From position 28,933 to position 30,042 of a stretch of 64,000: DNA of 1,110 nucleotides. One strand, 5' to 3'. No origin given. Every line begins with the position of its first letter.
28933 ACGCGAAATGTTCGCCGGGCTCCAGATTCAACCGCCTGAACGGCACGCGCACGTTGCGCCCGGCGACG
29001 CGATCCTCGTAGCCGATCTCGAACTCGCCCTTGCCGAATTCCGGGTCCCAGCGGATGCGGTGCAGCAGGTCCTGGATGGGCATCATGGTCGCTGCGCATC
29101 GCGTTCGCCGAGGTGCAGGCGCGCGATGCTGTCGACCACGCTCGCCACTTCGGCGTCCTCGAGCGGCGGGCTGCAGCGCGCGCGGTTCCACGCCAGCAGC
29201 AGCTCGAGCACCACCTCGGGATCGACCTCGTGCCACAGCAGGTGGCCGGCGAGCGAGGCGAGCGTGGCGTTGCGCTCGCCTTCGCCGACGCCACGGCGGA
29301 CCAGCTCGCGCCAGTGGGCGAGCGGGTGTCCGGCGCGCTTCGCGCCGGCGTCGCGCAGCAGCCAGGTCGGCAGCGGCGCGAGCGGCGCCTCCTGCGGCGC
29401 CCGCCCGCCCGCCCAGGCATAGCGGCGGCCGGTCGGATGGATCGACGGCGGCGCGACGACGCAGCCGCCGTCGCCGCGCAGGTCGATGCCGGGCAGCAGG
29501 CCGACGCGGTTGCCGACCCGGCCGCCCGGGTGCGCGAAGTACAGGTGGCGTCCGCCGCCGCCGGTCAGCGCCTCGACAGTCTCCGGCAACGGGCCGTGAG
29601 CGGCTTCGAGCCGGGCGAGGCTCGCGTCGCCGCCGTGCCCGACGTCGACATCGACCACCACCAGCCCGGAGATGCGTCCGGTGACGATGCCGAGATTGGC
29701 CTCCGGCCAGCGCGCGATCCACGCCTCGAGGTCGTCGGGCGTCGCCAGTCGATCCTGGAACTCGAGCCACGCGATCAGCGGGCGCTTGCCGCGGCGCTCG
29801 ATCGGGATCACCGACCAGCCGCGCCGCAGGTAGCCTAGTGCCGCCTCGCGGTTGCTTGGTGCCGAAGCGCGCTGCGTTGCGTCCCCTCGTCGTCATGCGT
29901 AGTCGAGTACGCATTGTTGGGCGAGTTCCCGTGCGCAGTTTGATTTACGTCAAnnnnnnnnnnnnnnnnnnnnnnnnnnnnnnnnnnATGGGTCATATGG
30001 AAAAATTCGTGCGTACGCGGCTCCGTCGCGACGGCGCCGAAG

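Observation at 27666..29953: PrimPol, DUF504 (MJ1316-like), HPF-cold-shock fusion, Zn-ribbon protein: a four-gene string behind two FNR-type boxes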

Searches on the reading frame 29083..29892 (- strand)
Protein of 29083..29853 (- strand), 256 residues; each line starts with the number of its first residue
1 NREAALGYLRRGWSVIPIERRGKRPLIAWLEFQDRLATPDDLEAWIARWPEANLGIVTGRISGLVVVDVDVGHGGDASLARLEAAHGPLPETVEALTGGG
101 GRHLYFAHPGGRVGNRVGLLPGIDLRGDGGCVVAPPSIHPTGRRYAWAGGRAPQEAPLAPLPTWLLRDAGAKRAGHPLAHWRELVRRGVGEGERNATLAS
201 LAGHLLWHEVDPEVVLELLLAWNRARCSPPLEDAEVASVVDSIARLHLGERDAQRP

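Call 4: search_protein_families(library=pfam, proteins=[window:29083-29811:-], max_evalue=0.01)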
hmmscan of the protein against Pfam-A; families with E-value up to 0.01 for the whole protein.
window:29083-29811:- (242 aa): 2 families
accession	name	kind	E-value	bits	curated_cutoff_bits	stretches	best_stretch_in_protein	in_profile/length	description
PF09250.16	Prim-Pol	-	6.4e-41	140.9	22.8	1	2-150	12-158/158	Bifunctional DNA primase/polymerase, N-terminal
PF08708.16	PriCT_1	-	5.2e-14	52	21.1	1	171-231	4-63/67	Primase C terminal 1 (PriCT-1)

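Call 6: search_protein_families(library=ncbifam, proteins=[window:29083-29811:-], max_evalue=0.01)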
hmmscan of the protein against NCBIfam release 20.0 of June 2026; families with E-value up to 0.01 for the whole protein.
window:29083-29811:- (242 aa): 0 families

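Call 18: find_homologous_proteins(query=window:29083-29853:-)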
Query window:29083-29853:- (256 aa): 4676 proteins with E <= 0.001 among 8000 candidates; the best 120 are listed.
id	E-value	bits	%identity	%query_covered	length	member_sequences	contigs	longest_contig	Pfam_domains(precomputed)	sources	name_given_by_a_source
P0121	1.1e-150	519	91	99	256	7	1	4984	PF09250.17,PF08708.17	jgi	jgi:Bifunctional DNA primase/polymerase, N-terminal/Primase C terminal 1 (PriCT-1)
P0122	9.1e-145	499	88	97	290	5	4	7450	PF09250.17,PF08708.17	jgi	-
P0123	5.9e-144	497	86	100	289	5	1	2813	PF09250.17,PF08708.17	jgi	-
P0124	6.7e-138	477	89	95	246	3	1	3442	PF09250.17,PF08708.17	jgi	jgi:hypothetical protein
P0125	1.6e-136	472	83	99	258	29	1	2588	PF09250.17,PF08708.17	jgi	jgi:hypothetical protein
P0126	1.7e-135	469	83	96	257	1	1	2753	PF09250.17,PF08708.17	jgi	-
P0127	3.2e-135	468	83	99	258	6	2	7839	PF09250.17,PF08708.17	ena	-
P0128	2.6e-133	462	79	100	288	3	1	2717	PF09250.17,PF08708.17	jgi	jgi:hypothetical protein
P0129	3.1e-127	442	78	97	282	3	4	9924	PF09250.17,PF08708.17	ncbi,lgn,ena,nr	ncbi:MAG TPA: bifunctional DNA primase/polymerase [Burkholderiales bacterium]|nr:bifunctional DNA pr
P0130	7.5e-127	441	78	99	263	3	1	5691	PF09250.17,PF08708.17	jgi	jgi:hypothetical protein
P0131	4.8e-125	435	76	98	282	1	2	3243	PF09250.17,PF08708.17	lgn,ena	-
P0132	1.1e-123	430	61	95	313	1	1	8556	PF09250.17,PF08708.17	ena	-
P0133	1.0e-122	427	77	97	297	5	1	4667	PF09250.17,PF08708.17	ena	-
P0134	5.7e-122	425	77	97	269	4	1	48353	PF09250.17,PF08708.17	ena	-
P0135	1.4e-121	423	76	97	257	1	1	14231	PF09250.17,PF08708.17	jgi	jgi:Bifunctional DNA primase/polymerase, N-terminal/Primase C terminal 1 (PriCT-1)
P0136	2.0e-121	423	76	98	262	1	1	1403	PF09250.17,PF08708.17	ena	-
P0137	2.3e-121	423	76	97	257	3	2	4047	PF09250.17,PF08708.17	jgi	jgi:Bifunctional DNA primase/polymerase, N-terminal/Primase C terminal 1 (PriCT-1)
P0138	6.8e-121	421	76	98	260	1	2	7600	PF09250.17,PF08708.17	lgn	-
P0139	8.5e-121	421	76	97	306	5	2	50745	PF09250.17,PF08708.17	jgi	jgi:hypothetical protein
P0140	1.1e-120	420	77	95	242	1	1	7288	PF09250.17,PF08708.17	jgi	jgi:hypothetical protein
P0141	3.1e-119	416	75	98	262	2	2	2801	PF09250.17,PF08708.17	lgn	-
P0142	3.2e-119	416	74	99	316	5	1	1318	PF09250.17,PF08708.17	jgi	jgi:hypothetical protein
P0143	4.5e-119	415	73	98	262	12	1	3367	PF09250.17,PF08708.17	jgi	-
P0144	3.5e-118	412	75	96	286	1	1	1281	PF09250.17,PF08708.17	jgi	jgi:hypothetical protein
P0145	9.4e-116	404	75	96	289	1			PF09250.17,PF08708.17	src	-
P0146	1.8e-115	403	71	99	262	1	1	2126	PF09250.17,PF08708.17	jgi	-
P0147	4.8e-115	402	70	98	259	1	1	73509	PF09250.17,PF08708.17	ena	-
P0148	1.6e-114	400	71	98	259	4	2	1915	PF09250.17,PF08708.17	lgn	-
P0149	2.1e-114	400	73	94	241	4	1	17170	PF09250.17,PF08708.17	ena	-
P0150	3.2e-114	399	70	98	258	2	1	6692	PF09250.17,PF08708.17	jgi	jgi:hypothetical protein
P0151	1.1e-112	394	70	99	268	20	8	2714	PF09250.17,PF08708.17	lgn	-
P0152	1.3e-112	394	72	95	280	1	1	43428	PF09250.17,PF08708.17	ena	-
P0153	2.8e-112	393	72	93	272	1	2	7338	PF09250.17,PF08708.17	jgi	jgi:hypothetical protein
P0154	2.8e-112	393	74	93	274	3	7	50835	PF09250.17,PF08708.17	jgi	jgi:hypothetical protein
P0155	5.3e-112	392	73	95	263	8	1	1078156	PF09250.17,PF08708.17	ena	-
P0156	7.3e-112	391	70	98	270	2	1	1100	PF09250.17,PF08708.17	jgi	-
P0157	8.3e-112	391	73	96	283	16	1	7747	PF09250.17,PF08708.17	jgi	jgi:hypothetical protein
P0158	1.1e-111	391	69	98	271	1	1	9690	PF09250.17,PF08708.17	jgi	jgi:hypothetical protein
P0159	1.1e-111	391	72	95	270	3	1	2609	PF09250.17,PF08708.17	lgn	-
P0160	4.0e-111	389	71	96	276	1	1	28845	PF09250.17,PF08708.17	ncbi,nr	ncbi:MAG: bifunctional DNA primase/polymerase [Burkholderiales bacterium]|nr:bifunctional DNA primas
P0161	4.4e-111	389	69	99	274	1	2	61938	PF09250.17,PF08708.17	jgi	-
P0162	6.2e-111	388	71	96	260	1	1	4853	PF09250.17,PF08708.17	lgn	-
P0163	7.6e-111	388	69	100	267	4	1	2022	PF09250.17,PF08708.17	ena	-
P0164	7.7e-111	388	69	98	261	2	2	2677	PF09250.17,PF08708.17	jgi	jgi:hypothetical protein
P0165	1.0e-110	388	70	99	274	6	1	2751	PF09250.17,PF08708.17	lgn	-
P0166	1.3e-110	387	72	92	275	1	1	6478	PF09250.17,PF08708.17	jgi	jgi:hypothetical protein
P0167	2.0e-110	387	71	96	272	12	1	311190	PF09250.17,PF08708.17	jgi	jgi:hypothetical protein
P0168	2.1e-110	387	74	95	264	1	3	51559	PF09250.17,PF08708.17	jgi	jgi:hypothetical protein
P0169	2.3e-110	386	71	95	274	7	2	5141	PF09250.17,PF08708.17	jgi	jgi:hypothetical protein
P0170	4.8e-110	385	70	99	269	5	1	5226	PF09250.17,PF08708.17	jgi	jgi:hypothetical protein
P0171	6.6e-110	385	70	95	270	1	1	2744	PF09250.17,PF08708.17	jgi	jgi:hypothetical protein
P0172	6.8e-110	385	69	98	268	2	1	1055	PF09250.17,PF08708.17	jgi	-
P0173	9.5e-110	384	70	98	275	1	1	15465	PF09250.17,PF08708.17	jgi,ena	-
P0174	1.2e-109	384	72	95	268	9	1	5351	PF09250.17,PF08708.17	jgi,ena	-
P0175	1.5e-109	384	68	98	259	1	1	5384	PF09250.17,PF08708.17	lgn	-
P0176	1.6e-109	384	70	98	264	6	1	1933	PF09250.17,PF08708.17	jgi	jgi:hypothetical protein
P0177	1.6e-109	384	71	94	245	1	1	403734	PF09250.17,PF08708.17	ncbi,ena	-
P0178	1.9e-109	383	72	96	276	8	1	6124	PF09250.17,PF08708.17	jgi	jgi:hypothetical protein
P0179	2.2e-109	383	71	97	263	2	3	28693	PF09250.17,PF08708.17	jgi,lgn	jgi:hypothetical protein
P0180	2.3e-109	383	69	98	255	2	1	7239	PF09250.17,PF08708.17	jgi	-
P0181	2.3e-109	383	70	96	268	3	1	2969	PF09250.17,PF08708.17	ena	-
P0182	2.3e-109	383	68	100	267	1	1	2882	PF09250.17,PF08708.17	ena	-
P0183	2.7e-109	383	67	100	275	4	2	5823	PF09250.17,PF08708.17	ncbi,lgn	-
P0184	3.9e-109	382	71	95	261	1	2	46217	PF09250.17,PF08708.17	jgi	jgi:hypothetical protein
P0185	4.4e-109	382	69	97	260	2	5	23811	PF09250.17,PF08708.17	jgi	jgi:hypothetical protein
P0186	4.6e-109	382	70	95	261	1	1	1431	PF09250.17,PF08708.17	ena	-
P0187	5.1e-109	382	68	95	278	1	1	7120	PF09250.17,PF08708.17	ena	-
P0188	6.2e-109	382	70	98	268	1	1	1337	PF09250.17,PF08708.17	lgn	-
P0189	6.8e-109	382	70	99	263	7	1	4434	PF09250.17,PF08708.17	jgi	jgi:hypothetical protein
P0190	1.2e-108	381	69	98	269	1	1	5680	PF09250.17,PF08708.17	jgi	jgi:hypothetical protein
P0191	1.2e-108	381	72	95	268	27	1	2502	PF09250.17,PF08708.17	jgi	-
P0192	1.3e-108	381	69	94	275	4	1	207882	PF09250.17,PF08708.17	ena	-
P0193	1.7e-108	380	71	96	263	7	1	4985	PF09250.17,PF08708.17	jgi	jgi:hypothetical protein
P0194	2.0e-108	380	68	95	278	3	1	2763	PF09250.17,PF08708.17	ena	-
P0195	2.5e-108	380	73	95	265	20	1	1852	PF09250.17,PF08708.17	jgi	jgi:hypothetical protein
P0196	4.9e-108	379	69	93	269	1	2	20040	PF09250.17,PF08708.17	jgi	jgi:hypothetical protein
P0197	8.4e-108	378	67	100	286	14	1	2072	PF09250.17,PF08708.17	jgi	-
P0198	9.1e-108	378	68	99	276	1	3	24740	PF09250.17,PF08708.17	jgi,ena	-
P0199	1.1e-107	378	69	98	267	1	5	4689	PF09250.17,PF08708.17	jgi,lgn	jgi:hypothetical protein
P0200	1.1e-107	378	68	92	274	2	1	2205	PF09250.17,PF08708.17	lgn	-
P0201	1.2e-107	378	70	98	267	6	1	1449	PF09250.17,PF08708.17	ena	-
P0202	1.3e-107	377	67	95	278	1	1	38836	PF09250.17,PF08708.17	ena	-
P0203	1.9e-107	377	72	93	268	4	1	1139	PF09250.17,PF08708.17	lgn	-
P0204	2.0e-107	377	70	95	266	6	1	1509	PF09250.17,PF08708.17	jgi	jgi:hypothetical protein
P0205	2.3e-107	377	69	96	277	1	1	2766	PF09250.17,PF08708.17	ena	-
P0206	2.4e-107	377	70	95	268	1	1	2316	PF09250.17,PF08708.17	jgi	jgi:hypothetical protein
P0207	2.4e-107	377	71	93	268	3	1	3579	PF09250.17,PF08708.17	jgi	jgi:Bifunctional DNA primase/polymerase, N-terminal/Primase C terminal 1 (PriCT-1)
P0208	2.7e-107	376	66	99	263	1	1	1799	PF09250.17,PF08708.17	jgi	jgi:hypothetical protein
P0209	2.8e-107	376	71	95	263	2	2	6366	PF09250.17,PF08708.17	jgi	-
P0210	2.9e-107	376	70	95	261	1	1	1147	PF09250.17,PF08708.17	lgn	-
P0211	3.4e-107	376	70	96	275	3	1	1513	PF09250.17,PF08708.17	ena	-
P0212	3.4e-107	376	70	97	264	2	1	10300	PF09250.17,PF08708.17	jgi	-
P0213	3.6e-107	376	70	96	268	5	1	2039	PF09250.17,PF08708.17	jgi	jgi:hypothetical protein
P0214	4.7e-107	376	72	93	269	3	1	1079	PF09250.17,PF08708.17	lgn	-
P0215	5.7e-107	375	68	98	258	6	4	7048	PF09250.17,PF08708.17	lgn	-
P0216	6.0e-107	375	69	94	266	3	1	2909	PF09250.17,PF08708.17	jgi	jgi:hypothetical protein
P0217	7.1e-107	375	67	98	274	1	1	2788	PF09250.17,PF08708.17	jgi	jgi:hypothetical protein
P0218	7.3e-107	375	67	96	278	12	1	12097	PF09250.17,PF08708.17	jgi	jgi:hypothetical protein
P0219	7.5e-107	375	68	97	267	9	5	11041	PF09250.17,PF08708.17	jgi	jgi:hypothetical protein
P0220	7.8e-107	375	68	96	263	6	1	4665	PF09250.17,PF08708.17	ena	-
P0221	8.9e-107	375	67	98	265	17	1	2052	PF09250.17,PF08708.17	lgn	-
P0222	9.0e-107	375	70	95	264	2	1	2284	PF09250.17,PF08708.17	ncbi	-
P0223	9.5e-107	375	68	96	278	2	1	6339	PF09250.17,PF08708.17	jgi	-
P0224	9.5e-107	375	68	98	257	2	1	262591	PF09250.17,PF08708.17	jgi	jgi:hypothetical protein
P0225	9.9e-107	375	68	99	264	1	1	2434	PF09250.17,PF08708.17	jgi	jgi:hypothetical protein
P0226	1.0e-106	374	72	95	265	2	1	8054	PF09250.17,PF08708.17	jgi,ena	-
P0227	1.1e-106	374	70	95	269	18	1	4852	PF09250.17,PF08708.17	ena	-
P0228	1.1e-106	374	69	98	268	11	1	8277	PF09250.17,PF08708.17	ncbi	-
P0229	1.2e-106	374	72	93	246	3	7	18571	PF09250.17,PF08708.17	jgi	-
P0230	1.3e-106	374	69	95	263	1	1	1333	PF09250.17,PF08708.17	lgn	-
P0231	1.4e-106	374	69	95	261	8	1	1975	PF09250.17,PF08708.17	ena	-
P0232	1.4e-106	374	70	95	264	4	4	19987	PF09250.17,PF08708.17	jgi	jgi:hypothetical protein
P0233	2.0e-106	374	68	98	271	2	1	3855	PF09250.17,PF08708.17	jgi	-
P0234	2.1e-106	373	68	97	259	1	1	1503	PF09250.17,PF08708.17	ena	-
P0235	2.2e-106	373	70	95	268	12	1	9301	PF09250.17,PF08708.17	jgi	jgi:hypothetical protein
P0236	2.3e-106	373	64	98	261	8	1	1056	PF09250.17,PF08708.17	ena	-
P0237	2.5e-106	373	67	98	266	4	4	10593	PF09250.17,PF08708.17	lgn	-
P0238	2.6e-106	373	68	98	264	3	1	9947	PF09250.17,PF08708.17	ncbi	-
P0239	3.0e-106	373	68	96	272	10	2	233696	PF09250.17,PF08708.17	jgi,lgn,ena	-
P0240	3.5e-106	373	70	95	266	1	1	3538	PF09250.17,PF08708.17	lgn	-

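Call 35: find_related_loci(query=A1, collection=metagenome_contigs, flank=6000)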
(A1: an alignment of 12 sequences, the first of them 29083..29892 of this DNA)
Query A1 (269 aa) in metagenome_contigs; peptide patterns used: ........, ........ (x = any residue, [..] = any of these).
600 stretches matched a pattern (row limit reached: there are more); 387 encode a relative of the query (tblastn E <= 1e-3); the best 80 are kept; 80 distinct loci.
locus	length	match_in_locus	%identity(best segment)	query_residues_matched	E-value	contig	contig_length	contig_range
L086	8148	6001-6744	88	22-269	6e-144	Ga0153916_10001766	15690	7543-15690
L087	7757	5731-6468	84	16-261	2e-137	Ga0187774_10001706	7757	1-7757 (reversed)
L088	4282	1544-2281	86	16-261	1e-137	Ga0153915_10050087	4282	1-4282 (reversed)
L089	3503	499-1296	81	1-268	7e-139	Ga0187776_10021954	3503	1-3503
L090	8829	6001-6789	77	1-263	1e-131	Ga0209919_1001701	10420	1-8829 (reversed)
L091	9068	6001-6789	76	1-263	5e-129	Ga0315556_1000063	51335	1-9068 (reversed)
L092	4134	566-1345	71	1-260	2e-121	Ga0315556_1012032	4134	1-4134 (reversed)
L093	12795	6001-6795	73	1-265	1e-115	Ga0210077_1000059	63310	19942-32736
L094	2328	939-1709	72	6-260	2e-120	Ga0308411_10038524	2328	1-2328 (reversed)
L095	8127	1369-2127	69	15-269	6e-112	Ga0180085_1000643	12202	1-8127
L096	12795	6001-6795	67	5-267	1e-111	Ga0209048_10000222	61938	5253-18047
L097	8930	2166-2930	70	8-260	2e-111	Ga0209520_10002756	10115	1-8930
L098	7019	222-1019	66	2-269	4e-110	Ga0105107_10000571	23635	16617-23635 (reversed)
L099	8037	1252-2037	66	11-269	2e-108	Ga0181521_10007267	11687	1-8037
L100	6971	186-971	68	3-264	1e-107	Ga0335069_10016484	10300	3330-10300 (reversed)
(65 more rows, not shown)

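Call 44: search_solved_structures(query=window:29083-29853:-, max_evalue=0.01, show_alignments=1)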
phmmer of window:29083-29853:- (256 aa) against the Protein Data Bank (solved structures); distinct sequences matched with E-value up to 0.01: 0.

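Call 62: predict_structure(alignment_id=A3)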
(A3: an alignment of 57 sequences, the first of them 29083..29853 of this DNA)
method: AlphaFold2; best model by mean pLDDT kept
length: 256 residues; sequences in the alignment: 57
mean_pLDDT: 89.9   pTM: 0.71
mean pLDDT of the five models: 89.9, 89.8, 89.5, 88.9, 88.9
residues with pLDDT >= 90: 182; 70-90: 57; 50-70: 8; < 50: 9
segments of 3 or more residues with pLDDT < 50: 169-173, 253-256
pLDDT, mean of each block of 10 residues (from residue 1): 96 96 85 91 97 96 97 92 93 97 97 83 91 96 96 98 73 63 92 91 87 96 98 97 79 43
secondary structure, 60 per line:
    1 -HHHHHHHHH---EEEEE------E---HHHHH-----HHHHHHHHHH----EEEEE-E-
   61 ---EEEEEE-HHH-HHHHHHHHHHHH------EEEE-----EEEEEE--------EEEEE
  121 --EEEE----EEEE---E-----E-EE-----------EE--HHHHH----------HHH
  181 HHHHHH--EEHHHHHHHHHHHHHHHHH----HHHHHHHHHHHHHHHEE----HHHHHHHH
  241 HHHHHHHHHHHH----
elements in order: H2-10 E14-18 H29-33 H39-48 E53-57 E64-69 H75-86 E93-96 E102-107 E116-120 E123-126 E131-134 H163-167 H178-186 H191-207 H212-226 H233-252

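Call 64: fold_search(model_id=the predicted structure, library=pdb)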
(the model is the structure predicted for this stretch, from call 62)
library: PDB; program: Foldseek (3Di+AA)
matches with E <= 10: 145; with E <= 0.001: 10
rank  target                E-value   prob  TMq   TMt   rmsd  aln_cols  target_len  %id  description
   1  3m1m                  8.8e-09  1.00  0.46  0.38  14.3       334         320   18  Crystal structure of the primase-polymerase from Sulfolobus islandicus (released 2010-06-16)
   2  9aam_MODEL_1_B        1.3e-08  1.00  0.52  0.42  10.5       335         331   17  Integrated Structure of pRN1 DNA Primase in Complex with the First Two Base Pairs  (released 2026-03-25)
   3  1rni                  3.0e-08  1.00  0.49  0.58   4.6       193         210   18  Bifunctional DNA primase/polymerase domain of ORF904 from the archaeal plasmid pRN1 (released 2004-01-27)
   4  1ro0                  4.3e-07  1.00  0.44  0.53   7.7       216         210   17  Bifunctional DNA primase/polymerase domain of ORF904 from the archaeal plasmid pRN1- Triple mutant F50M/L107M/L110M SeMe (released 2004-01-27)
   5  6a9w                  1.5e-05  1.00  0.35  0.33  11.6       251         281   15  Structure of the bifunctional DNA primase-polymerase from phage NrS-1 (released 2019-03-13)
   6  7rr4                  1.5e-05  1.00  0.35  0.34  12.4       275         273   15  Structure of Deep-Sea Phage NrS-1 Primase-Polymerase N300 in complex with magnesium and pyrophosphate (released 2022-01-12)
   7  6jop                  3.2e-05  1.00  0.37  0.35  11.1       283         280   15  Crystal structures of phage NrS-1 N300-dNTPs-Mg2+ complex provide molecular mechanisms for substrate specificity (released 2019-06-26)
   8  6jon                  3.6e-05  1.00  0.41  0.38  10.5       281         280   15  Crystal structures of phage NrS-1 N300-dNTPs-Mg2+ complex provide molecular mechanisms for substrate specificity (released 2019-06-26)
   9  6k9a                  4.1e-05  1.00  0.40  0.37  10.4       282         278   15  The complex of NrS-1 N terminal domain (1-305) with dGTP (released 2020-06-17)
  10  7rr3                  6.8e-05  0.99  0.32  0.30  15.8       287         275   15  Structure of Deep-Sea Phage NrS-1 Primase-Polymerase N300 in complex with calcium and ddCTP (released 2022-01-12)
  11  3h20                  5.7e-03  0.80  0.32  0.29  20.7       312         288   14  Crystal structure of primase RepB' (released 2009-04-28)
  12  6zp9_A                6.5e-03  0.99  0.37  0.47   6.3       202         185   15  Cyanophage S-2L Primase-Polymerase (PrimPol), AEP domain (PP-N190) (released 2021-03-03)
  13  9ilz_A                1.7e-01  0.12  0.17  0.08   8.0       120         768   17  The Cryo-EM structure of MPXV E5 in complex with ssDNA (released 2025-06-18)
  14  1g71_A                2.2e-01  0.41  0.28  0.22   5.6       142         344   11  CRYSTAL STRUCTURE OF PYROCOCCUS FURIOSUS DNA PRIMASE (released 2001-01-10)
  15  3h25_A                2.2e-01  0.28  0.23  0.30   6.6       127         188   13  Crystal structure of the catalytic domain of primase Repb' in complex with initiator DNA (released 2009-04-28)
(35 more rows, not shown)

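Call 81: search_dna_similar(query=window:29083-29853:-, collection=plasmids, mode=protein, max_rows=15)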
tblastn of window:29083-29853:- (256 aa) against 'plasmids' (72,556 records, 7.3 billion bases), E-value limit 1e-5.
Records with a match: 41; places in all: 44; records where one place covers at least 80% of the query: 25.
Best place of each record, by identity: <60% 41.
By first word of the organism name: Lactiplantibacillus 4; Deinococcus 4; Staphylococcus 4; Loigolactobacillus 3; Apilactobacillus 3; Lacticaseibacillus 3; Pediococcus 2; Rhizobium 1; Thermaerobacter 1; Methylobacterium 1; and 15 more.
By predicted mobility (MOB-suite, as given by PLSDB): non-mobilizable 38; mobilizable 3.
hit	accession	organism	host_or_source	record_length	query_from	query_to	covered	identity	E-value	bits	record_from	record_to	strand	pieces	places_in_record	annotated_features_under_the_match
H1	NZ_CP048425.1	Rhizobium daejeonense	Cell,soil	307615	4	243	94%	57.6%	3e-71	243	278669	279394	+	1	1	bifunctional DNA primase/polymerase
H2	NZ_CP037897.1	Thermaerobacter sp. FW80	whole genome,food sludge compost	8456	3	244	95%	46.4%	9e-43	161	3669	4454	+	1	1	phage/plasmid primase, P4 family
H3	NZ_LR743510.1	Methylobacterium bullatum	-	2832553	45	254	82%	45.8%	1e-41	158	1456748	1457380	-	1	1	none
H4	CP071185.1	Alicyclobacillus curvatus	water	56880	9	251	95%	34.1%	2e-17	89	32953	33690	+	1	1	bifunctional DNA primase/polymerase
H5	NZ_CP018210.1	Lactiplantibacillus plantarum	cell culture,kimchi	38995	5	255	98%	30.2%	5e-10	67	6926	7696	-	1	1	bifunctional DNA primase/polymerase | VapE domain-containing protein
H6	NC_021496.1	Limosilactobacillus reuteri I5007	pigs,healthy weaning piglets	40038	5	251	96%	30.2%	3e-11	71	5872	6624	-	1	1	bifunctional DNA primase/polymerase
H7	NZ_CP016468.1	Latilactobacillus curvatus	cell culture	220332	5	249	96%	29.5%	3e-19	94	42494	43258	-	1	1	bifunctional DNA primase/polymerase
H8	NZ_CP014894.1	Loigolactobacillus backii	cell culture,brewery environment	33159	3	255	99%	28.3%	1e-9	66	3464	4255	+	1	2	bifunctional DNA primase/polymerase | DNA primase family protein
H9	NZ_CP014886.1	Loigolactobacillus backii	cell culture,brewery environment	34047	3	255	99%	28.3%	1e-9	66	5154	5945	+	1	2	bifunctional DNA primase/polymerase | DNA primase family protein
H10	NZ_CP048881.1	Spartinivicinus ruber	-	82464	23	248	88%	31.5%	4e-20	96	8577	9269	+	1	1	bifunctional DNA primase/polymerase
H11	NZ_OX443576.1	Lactiplantibacillus carotarum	carrot juice fermentation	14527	3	255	99%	27.7%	5e-10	67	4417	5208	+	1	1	bifunctional DNA primase/polymerase | phage/plasmid primase, P4 family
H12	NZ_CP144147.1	Lactiplantibacillus plantarum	Cell culture,cheese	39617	5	255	98%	27.9%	1e-8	62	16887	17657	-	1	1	bifunctional DNA primase/polymerase | VapE domain-containing protein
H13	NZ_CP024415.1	Lactiplantibacillus plantarum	Whole organism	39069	5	255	98%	27.8%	3e-8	61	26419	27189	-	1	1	bifunctional DNA primase/polymerase | VapE domain-containing protein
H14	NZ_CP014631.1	Loigolactobacillus backii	cell culture,light wheat beer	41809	3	255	99%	27.0%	2e-9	65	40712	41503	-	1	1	bifunctional DNA primase/polymerase | phage/plasmid primase, P4 family | hypothetical protein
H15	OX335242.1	Apilactobacillus kunkeei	Apis mellifera,European honeybee,honey ...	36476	5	251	96%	27.7%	7e-11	69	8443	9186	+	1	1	hypothetical protein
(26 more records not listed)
